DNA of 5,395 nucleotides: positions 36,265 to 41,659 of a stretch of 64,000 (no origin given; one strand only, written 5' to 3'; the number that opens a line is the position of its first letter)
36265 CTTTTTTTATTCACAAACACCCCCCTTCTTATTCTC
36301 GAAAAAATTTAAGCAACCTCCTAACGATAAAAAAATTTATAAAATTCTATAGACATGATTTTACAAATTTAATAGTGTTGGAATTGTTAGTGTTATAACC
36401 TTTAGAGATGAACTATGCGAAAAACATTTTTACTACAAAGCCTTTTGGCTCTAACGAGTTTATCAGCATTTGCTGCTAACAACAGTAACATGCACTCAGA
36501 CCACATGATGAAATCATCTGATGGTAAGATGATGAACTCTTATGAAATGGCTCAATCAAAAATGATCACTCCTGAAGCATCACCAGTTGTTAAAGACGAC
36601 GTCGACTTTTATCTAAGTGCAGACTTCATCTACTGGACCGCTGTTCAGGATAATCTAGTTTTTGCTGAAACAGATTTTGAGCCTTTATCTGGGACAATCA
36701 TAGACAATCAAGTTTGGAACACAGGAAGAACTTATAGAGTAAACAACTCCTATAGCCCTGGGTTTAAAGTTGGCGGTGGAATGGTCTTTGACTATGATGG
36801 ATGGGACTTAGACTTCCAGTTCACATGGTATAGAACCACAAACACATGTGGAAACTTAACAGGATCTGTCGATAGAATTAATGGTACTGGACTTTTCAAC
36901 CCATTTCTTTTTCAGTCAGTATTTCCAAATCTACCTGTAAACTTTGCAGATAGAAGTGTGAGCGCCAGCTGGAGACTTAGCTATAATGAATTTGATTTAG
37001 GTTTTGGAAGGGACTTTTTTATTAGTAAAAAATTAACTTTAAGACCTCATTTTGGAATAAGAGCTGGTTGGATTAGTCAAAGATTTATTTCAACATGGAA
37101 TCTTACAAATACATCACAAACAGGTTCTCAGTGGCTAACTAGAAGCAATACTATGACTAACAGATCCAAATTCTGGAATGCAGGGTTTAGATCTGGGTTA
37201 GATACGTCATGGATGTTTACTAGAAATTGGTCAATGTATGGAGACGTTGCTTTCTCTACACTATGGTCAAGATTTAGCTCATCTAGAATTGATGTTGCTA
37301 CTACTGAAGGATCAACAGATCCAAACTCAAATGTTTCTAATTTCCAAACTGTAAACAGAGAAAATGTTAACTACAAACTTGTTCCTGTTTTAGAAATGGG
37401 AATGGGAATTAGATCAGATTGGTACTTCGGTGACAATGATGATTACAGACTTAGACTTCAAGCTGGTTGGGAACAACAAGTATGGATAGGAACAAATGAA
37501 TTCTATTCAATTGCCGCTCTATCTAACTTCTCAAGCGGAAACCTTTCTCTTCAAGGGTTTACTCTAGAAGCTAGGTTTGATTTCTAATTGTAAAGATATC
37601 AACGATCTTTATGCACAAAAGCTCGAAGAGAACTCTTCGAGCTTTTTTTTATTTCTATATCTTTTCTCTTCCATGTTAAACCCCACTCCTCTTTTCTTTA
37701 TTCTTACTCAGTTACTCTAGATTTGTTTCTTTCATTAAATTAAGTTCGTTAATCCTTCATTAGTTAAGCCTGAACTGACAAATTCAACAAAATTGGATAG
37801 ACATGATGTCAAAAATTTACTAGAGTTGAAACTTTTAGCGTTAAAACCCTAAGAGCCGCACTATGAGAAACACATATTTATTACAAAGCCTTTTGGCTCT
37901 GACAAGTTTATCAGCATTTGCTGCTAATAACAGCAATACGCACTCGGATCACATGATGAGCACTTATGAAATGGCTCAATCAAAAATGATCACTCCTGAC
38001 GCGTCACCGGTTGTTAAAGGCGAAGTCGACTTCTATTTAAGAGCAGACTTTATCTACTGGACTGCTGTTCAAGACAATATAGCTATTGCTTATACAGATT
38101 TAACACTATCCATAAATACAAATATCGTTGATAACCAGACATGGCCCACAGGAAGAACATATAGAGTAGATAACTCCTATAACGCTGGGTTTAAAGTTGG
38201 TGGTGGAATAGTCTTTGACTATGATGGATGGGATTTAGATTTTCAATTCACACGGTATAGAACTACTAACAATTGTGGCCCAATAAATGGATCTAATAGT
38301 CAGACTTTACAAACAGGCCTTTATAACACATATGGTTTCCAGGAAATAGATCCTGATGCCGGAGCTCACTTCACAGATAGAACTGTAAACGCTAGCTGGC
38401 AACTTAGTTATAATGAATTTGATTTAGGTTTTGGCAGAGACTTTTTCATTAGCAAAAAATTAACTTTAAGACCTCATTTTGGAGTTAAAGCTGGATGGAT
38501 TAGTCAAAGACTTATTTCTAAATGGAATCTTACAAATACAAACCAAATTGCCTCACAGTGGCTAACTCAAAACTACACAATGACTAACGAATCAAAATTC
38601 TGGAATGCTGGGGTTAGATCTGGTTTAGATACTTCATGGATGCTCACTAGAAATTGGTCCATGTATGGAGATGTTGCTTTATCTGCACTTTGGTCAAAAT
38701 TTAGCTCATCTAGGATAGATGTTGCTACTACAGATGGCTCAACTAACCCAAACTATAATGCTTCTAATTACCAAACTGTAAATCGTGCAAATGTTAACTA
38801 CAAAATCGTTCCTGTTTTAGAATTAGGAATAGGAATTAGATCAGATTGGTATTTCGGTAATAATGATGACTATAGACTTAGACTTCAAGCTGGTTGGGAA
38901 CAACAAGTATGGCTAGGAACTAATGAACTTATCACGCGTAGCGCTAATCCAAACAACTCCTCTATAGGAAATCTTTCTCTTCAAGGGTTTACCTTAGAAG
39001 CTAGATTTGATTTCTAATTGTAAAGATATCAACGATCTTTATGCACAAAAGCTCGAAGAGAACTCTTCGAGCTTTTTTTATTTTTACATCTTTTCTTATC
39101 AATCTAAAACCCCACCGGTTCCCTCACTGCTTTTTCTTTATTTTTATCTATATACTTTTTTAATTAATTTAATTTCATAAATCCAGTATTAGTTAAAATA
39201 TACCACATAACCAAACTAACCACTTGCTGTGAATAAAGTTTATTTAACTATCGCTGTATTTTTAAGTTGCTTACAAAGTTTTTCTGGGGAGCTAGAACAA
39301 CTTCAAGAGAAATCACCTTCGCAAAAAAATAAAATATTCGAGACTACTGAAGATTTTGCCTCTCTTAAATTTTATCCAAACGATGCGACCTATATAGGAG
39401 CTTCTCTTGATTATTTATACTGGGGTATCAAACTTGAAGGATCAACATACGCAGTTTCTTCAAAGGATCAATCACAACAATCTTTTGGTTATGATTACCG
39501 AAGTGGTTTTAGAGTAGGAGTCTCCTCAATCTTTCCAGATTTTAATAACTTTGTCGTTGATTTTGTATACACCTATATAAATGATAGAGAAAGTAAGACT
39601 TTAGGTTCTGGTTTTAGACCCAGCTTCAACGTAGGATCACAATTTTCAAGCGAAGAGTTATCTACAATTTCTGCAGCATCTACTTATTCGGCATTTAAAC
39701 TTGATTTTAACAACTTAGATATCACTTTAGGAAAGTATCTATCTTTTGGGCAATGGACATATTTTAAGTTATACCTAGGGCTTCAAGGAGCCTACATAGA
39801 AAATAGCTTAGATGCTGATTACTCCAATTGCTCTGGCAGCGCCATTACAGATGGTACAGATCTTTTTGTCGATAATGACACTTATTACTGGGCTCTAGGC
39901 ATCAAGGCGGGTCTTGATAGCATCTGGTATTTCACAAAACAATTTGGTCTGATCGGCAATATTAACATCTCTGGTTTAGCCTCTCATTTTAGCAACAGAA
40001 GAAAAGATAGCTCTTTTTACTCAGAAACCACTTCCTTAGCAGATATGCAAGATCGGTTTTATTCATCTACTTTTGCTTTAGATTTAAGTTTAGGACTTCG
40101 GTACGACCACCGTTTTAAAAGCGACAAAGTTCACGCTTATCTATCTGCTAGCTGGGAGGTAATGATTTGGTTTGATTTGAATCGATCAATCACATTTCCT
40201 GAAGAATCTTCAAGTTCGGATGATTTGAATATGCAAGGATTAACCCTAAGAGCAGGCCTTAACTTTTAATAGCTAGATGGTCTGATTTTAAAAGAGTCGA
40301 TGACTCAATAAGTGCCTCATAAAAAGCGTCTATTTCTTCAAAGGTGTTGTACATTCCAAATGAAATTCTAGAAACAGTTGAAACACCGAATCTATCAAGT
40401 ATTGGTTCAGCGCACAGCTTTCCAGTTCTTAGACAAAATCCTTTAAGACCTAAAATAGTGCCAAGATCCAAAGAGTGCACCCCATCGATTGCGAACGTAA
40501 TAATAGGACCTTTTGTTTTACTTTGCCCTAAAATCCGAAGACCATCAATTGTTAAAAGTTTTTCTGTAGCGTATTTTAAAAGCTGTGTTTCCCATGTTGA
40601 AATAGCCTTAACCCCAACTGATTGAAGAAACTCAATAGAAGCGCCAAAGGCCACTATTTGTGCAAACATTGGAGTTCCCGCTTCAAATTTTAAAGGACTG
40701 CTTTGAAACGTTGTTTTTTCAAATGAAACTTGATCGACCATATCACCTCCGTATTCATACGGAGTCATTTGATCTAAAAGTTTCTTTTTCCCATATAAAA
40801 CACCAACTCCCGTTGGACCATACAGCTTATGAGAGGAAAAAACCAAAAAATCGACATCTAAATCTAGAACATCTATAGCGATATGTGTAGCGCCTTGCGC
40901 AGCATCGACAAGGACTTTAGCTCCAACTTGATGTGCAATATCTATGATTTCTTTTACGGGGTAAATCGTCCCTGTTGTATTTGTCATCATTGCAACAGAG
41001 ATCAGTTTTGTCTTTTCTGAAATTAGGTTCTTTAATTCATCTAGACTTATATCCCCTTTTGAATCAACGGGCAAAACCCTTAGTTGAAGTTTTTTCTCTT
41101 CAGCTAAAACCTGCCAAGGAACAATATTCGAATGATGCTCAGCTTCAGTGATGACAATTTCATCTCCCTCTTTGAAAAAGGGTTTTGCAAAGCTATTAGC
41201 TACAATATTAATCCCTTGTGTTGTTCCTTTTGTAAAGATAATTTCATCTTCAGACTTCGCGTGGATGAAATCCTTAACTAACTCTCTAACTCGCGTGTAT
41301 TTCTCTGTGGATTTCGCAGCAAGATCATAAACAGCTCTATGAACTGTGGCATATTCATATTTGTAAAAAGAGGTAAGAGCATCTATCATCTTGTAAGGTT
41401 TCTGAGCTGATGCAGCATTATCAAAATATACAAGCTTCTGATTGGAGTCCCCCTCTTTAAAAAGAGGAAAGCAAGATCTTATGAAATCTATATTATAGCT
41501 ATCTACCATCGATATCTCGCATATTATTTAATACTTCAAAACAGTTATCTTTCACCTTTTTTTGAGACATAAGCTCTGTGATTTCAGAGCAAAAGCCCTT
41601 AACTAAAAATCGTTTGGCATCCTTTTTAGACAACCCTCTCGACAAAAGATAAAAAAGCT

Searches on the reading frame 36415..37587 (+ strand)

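Call 65: search_protein_families(library=pfam, proteins=[window:36415-37587:+], max_evalue=0.001)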
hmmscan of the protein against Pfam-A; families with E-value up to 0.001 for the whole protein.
window:36415-37587:+ (390 aa): 1 family
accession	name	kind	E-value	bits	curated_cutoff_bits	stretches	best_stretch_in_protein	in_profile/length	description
PF05150.18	Legionella_OMP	-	1.5e-33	116.4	25.4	1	65-389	9-280/281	Legionella pneumophila major outer membrane protein precursor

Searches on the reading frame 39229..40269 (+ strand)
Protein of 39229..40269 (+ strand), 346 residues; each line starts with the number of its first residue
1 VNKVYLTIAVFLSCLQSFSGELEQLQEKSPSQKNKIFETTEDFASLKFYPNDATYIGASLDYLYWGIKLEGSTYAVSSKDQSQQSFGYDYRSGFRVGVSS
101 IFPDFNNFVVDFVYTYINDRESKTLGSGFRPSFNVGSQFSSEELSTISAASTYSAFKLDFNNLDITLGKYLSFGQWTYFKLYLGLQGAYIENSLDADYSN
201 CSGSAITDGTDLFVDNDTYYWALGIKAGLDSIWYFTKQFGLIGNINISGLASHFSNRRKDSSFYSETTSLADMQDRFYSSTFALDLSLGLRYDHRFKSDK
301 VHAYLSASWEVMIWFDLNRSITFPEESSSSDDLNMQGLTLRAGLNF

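Call 65: search_protein_families(library=pfam, proteins=[window:39229-40269:+], max_evalue=0.001)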
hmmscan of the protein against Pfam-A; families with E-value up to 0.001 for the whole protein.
window:39229-40269:+ (346 aa): 1 family
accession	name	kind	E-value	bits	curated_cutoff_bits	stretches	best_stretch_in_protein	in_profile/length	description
PF05150.18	Legionella_OMP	-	7.1e-25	87.9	25.4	1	57-342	10-277/281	Legionella pneumophila major outer membrane protein precursor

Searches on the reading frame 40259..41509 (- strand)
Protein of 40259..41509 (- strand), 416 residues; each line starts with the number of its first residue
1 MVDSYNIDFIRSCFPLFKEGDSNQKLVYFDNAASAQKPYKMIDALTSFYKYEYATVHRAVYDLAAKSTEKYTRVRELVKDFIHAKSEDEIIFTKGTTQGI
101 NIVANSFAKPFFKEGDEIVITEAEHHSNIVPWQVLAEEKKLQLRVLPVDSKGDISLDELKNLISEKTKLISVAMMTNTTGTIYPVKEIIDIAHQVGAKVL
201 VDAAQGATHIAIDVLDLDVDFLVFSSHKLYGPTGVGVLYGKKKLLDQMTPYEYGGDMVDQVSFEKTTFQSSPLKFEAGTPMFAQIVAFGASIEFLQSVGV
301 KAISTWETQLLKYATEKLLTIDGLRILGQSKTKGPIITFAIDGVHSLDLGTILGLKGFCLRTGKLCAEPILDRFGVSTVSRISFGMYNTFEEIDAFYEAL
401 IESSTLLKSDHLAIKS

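Call 65: search_protein_families(library=pfam, proteins=[window:40259-41509:-], max_evalue=0.001)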
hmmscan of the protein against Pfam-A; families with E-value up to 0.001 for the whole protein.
window:40259-41509:- (416 aa): 6 families
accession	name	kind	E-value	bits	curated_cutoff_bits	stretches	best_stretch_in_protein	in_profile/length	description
PF00266.25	Aminotran_5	-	4.8e-138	460.6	21.5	1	27-396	1-371/371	Aminotransferase class-V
PF00155.27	Aminotran_1_2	-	1.6e-09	37.9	19.7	1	72-249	45-242/361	Aminotransferase class I and II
PF01053.26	Cys_Met_Meta_PP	-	2e-08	33.7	27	1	109-228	85-198/381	Cys/Met metabolism PLP-dependent enzyme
PF01212.27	Beta_elim_lyase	-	3.4e-08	33.6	27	1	86-249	46-220/288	Beta-eliminating lyase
PF01041.23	DegT_DnrJ_EryC1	-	6.4e-05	22.8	19.8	1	71-206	23-149/360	DegT/DnrJ/EryC1/StrS aminotransferase family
PF01276.26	OKR_DC_1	-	0.00013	21.3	27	1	90-208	85-209/417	Orn/Lys/Arg decarboxylase, major domain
